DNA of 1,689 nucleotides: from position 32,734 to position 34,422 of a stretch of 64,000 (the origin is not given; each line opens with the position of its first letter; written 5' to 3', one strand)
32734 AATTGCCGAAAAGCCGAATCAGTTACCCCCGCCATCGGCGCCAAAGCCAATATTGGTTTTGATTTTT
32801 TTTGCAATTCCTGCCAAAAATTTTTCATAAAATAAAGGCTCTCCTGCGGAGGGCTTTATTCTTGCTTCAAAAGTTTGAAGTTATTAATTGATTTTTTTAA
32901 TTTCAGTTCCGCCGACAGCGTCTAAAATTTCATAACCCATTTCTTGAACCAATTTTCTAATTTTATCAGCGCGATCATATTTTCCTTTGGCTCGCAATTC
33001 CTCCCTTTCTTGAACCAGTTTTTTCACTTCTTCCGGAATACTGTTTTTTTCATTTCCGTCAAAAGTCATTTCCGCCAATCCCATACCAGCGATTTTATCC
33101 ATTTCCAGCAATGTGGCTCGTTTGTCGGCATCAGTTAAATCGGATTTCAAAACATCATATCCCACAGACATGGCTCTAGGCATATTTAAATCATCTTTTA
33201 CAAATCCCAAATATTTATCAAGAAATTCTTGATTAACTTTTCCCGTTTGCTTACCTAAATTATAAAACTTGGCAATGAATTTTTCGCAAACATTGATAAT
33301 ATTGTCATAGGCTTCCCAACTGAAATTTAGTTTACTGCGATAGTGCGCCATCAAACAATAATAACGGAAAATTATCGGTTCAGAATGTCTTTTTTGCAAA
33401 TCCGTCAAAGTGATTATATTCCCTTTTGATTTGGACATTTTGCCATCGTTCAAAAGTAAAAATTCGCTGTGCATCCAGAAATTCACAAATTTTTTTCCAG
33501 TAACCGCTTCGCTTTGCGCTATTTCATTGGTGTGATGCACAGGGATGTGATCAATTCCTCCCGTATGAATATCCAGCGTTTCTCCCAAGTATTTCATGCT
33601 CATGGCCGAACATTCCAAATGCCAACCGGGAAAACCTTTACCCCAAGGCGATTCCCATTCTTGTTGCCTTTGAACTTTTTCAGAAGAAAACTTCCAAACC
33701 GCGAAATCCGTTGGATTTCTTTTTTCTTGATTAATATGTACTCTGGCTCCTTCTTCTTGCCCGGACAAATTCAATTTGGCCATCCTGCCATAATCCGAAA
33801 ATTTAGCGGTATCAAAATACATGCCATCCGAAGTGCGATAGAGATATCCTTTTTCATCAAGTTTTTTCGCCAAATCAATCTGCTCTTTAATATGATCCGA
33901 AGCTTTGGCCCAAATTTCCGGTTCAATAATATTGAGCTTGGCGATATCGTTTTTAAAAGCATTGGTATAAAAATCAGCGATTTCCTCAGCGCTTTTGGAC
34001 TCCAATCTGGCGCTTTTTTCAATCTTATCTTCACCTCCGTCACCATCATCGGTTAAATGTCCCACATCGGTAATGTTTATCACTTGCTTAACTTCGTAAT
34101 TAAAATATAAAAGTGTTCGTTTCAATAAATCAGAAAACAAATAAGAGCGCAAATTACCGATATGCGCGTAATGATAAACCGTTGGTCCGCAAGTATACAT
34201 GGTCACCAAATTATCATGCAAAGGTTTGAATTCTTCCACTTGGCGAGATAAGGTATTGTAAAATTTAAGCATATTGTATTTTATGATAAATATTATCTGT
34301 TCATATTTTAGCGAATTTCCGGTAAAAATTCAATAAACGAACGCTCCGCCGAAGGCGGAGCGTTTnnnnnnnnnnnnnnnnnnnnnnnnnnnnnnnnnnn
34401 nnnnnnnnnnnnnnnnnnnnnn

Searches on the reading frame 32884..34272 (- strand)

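Call 25: search_protein_families(library=pfam, proteins=[window:32884-34272:-], max_evalue=0.00001)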
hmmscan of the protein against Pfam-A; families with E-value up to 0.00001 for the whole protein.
window:32884-34272:- (462 aa): 3 families
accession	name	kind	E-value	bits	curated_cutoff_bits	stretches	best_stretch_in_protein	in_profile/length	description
PF01406.26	tRNA-synt_1e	-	3.2e-95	319.4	27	1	15-322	2-296/301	tRNA synthetases class I (C) catalytic domain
PF09334.17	tRNA-synt_1g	-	4.7e-14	52.4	20.1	1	258-338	307-385/391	tRNA synthetases class I (M)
PF01921.24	tRNA-synt_1f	-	4.9e-06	26.2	27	0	226-336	228-339/360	tRNA synthetases class I (K)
